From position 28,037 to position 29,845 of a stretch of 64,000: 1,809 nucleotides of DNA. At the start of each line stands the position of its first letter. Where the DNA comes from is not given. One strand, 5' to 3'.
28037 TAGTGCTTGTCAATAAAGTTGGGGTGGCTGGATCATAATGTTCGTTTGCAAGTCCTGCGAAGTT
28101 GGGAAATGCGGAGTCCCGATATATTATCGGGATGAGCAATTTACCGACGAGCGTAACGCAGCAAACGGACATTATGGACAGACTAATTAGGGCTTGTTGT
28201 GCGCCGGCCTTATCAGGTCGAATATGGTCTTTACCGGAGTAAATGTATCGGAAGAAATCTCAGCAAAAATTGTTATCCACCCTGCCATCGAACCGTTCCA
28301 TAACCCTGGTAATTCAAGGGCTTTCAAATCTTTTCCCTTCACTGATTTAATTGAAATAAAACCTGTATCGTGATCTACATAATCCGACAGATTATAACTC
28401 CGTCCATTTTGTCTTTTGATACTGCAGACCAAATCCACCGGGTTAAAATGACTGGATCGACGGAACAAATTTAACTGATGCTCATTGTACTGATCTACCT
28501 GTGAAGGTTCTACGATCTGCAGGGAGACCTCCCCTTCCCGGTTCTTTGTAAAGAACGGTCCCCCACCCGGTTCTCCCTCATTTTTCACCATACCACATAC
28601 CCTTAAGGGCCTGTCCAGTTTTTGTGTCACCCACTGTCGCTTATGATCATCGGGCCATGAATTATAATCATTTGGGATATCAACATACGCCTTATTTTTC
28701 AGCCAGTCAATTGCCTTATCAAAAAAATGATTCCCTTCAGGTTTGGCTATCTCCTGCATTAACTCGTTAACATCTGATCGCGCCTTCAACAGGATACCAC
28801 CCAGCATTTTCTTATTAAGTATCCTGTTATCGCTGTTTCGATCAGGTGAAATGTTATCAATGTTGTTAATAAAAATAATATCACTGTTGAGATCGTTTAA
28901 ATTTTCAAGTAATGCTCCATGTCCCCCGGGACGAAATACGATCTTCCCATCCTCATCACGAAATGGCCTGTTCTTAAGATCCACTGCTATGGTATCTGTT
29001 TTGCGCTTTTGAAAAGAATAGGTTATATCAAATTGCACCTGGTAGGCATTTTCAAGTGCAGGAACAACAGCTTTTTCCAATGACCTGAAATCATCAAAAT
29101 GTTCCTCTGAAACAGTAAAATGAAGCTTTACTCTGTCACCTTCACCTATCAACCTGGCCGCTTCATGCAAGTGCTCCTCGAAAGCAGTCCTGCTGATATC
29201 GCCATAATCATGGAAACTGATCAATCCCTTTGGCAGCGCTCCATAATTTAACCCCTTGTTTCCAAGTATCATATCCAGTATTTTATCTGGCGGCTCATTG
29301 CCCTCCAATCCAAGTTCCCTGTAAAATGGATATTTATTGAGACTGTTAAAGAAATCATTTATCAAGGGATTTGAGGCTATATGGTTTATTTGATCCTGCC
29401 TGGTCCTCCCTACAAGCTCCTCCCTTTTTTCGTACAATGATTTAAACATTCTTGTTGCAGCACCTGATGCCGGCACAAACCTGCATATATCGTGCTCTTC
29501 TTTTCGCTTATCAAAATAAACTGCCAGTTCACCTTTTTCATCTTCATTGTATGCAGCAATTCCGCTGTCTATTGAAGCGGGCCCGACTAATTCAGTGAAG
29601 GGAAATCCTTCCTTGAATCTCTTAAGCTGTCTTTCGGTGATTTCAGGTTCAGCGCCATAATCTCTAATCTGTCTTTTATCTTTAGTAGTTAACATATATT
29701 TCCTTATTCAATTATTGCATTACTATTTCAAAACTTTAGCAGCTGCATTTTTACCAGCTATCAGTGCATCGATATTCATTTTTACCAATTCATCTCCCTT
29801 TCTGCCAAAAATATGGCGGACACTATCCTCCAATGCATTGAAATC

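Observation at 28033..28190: Family-1 palindromic MITE-like element between two convergent stop codons, with a 7-bp duplication that preserves both stops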

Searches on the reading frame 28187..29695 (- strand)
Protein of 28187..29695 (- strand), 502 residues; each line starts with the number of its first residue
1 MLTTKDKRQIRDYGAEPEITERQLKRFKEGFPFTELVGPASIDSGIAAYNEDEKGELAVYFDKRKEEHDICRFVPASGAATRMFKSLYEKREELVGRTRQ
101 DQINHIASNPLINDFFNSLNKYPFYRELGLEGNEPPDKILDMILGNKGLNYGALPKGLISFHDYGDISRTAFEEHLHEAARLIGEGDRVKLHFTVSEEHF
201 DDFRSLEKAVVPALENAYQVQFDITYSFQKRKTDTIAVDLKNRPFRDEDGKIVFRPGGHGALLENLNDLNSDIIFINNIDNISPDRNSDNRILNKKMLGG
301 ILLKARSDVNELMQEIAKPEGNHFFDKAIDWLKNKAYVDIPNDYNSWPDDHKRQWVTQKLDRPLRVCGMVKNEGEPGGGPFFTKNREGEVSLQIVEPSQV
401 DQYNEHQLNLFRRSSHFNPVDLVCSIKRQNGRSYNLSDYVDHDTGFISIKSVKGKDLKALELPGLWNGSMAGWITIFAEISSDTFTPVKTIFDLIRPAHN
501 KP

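Call 17: find_encoding_contigs(protein=window:28187-29695:-, flank=10000, max_places=10)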
Protein window:28187-29695:- (502 aa): 1 contig read that carries it; 1 place shown.
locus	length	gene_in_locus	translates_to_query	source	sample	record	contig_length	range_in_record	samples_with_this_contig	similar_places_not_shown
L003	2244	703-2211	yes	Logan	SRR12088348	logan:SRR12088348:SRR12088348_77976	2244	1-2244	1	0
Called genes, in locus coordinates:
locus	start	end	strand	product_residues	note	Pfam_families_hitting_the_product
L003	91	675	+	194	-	PF01558:POR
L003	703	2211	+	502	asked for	PF14134:DUF4301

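Call 20: find_homologous_proteins(query=window:28190-29695:-, max_evalue=1e-50)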
Query window:28190-29695:- (502 aa): 8000 proteins with E <= 1e-50 among 8000 candidates; the best 120 are listed.
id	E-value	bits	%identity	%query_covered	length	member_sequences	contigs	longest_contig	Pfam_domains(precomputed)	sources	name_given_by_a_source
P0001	0.0e+0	1162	100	100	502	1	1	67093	PF14134.12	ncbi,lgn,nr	ncbi:MAG: DUF4301 family protein [Bacteroidales bacterium]|nr:DUF4301 family protein [Bacteroidales 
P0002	1.1e-209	716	61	99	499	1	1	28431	PF14134.12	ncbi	ncbi:DUF4301 family protein [Bacteroidota bacterium]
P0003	7.6e-203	693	60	99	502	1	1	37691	PF14134.12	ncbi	-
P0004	2.8e-199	681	59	99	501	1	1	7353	PF14134.12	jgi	jgi:hypothetical protein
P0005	2.3e-198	678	59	100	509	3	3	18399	PF14134.12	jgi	jgi:hypothetical protein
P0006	2.4e-198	678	59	100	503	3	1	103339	PF14134.12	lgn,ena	-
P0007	3.9e-198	678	60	99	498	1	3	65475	PF14134.12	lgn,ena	-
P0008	3.0e-197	675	59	99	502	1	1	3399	PF14134.12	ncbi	-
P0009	4.0e-196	671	59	99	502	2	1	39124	PF14134.12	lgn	-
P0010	2.3e-195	668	58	100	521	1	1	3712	PF14134.12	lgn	-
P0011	6.2e-195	667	59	99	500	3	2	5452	PF14134.12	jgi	jgi:hypothetical protein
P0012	6.7e-195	667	58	100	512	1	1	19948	PF14134.12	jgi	jgi:hypothetical protein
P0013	1.6e-194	666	58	100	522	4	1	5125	PF14134.12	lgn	-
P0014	6.7e-194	664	59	99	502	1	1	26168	PF14134.12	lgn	-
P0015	1.1e-193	663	58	100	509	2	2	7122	PF14134.12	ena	-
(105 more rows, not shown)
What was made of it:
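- The closest DUF4301 homolog is 61% identical (call 20).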

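Call 49: search_protein_families(library=pfam, proteins=[window:28190-29695:-], max_evalue=0.001)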
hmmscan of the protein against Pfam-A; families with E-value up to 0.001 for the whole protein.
window:28190-29695:- (502 aa): 1 family
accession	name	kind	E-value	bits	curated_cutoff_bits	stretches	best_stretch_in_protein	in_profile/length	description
PF14134.11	DUF4301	-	2.9e-186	620.7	27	1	4-499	2-506/507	Domain of unknown function (DUF4301)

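Call 51: find_encoding_contigs(protein=P0002, flank=3000, max_places=2)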
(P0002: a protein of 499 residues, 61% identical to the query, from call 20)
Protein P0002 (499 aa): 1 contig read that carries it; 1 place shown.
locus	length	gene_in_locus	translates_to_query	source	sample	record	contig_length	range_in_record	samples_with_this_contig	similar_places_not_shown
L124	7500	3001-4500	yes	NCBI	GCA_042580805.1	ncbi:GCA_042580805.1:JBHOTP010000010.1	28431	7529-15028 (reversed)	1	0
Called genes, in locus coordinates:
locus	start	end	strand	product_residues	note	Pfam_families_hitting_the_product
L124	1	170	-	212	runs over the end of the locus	PF13620:CarboxypepD_reg (weak), PF13715:CarbopepD_reg_2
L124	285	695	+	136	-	PF01894:YjbQ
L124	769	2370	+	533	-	PF01855:POR_N, PF02776:TPP_enzyme_N (faint), PF02775:TPP_enzyme_C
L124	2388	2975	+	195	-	PF01558:POR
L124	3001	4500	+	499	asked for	PF14134:DUF4301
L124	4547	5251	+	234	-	PF00072:Response_reg, PF00486:Trans_reg_C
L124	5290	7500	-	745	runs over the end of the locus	PF01384:PHO4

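Call 52: find_encoding_contigs(protein=P0003, flank=3000, max_places=2)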
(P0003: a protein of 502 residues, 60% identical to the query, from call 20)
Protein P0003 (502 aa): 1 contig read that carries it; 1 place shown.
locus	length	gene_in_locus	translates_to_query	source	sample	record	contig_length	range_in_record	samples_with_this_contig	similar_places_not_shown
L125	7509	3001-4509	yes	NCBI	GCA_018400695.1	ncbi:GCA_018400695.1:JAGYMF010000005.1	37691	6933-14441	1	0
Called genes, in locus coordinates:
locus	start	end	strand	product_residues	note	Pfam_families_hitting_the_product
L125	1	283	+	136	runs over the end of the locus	PF01894:YjbQ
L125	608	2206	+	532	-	PF01855:POR_N, PF02776:TPP_enzyme_N (faint), PF02775:TPP_enzyme_C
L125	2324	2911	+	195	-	PF01558:POR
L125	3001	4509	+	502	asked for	PF14134:DUF4301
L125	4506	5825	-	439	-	PF28492:Beta_helix_4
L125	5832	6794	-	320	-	-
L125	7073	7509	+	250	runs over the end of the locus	PF00072:Response_reg, PF00486:Trans_reg_C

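Call 55: find_encoding_contigs(protein=P0009, flank=2500, max_places=2)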
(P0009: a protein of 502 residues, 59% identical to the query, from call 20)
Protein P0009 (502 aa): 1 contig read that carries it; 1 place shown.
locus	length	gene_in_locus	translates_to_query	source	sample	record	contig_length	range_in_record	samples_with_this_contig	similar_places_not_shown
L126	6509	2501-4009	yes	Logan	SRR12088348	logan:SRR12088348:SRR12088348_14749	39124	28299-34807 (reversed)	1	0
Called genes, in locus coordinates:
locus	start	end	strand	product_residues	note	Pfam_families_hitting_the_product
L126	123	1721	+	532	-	PF01855:POR_N, PF02776:TPP_enzyme_N (faint), PF02775:TPP_enzyme_C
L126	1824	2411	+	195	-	PF01558:POR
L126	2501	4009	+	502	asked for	PF14134:DUF4301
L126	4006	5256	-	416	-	PF28492:Beta_helix_4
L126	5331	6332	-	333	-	-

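Call 56: find_encoding_contigs(protein=P0004, flank=2500, max_places=2)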
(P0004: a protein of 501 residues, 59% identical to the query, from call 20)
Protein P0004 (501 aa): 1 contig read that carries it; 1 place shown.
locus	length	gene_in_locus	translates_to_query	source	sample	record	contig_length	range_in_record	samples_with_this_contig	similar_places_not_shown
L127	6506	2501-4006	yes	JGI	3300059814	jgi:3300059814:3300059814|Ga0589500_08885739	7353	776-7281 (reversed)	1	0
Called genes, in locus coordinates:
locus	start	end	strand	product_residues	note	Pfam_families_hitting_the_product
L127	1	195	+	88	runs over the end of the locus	?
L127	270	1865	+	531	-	PF01855:POR_N, PF02776:TPP_enzyme_N (faint), PF02775:TPP_enzyme_C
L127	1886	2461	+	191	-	PF01558:POR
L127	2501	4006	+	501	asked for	PF14134:DUF4301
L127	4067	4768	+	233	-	PF00072:Response_reg, PF00486:Trans_reg_C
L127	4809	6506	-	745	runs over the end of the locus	PF01384:PHO4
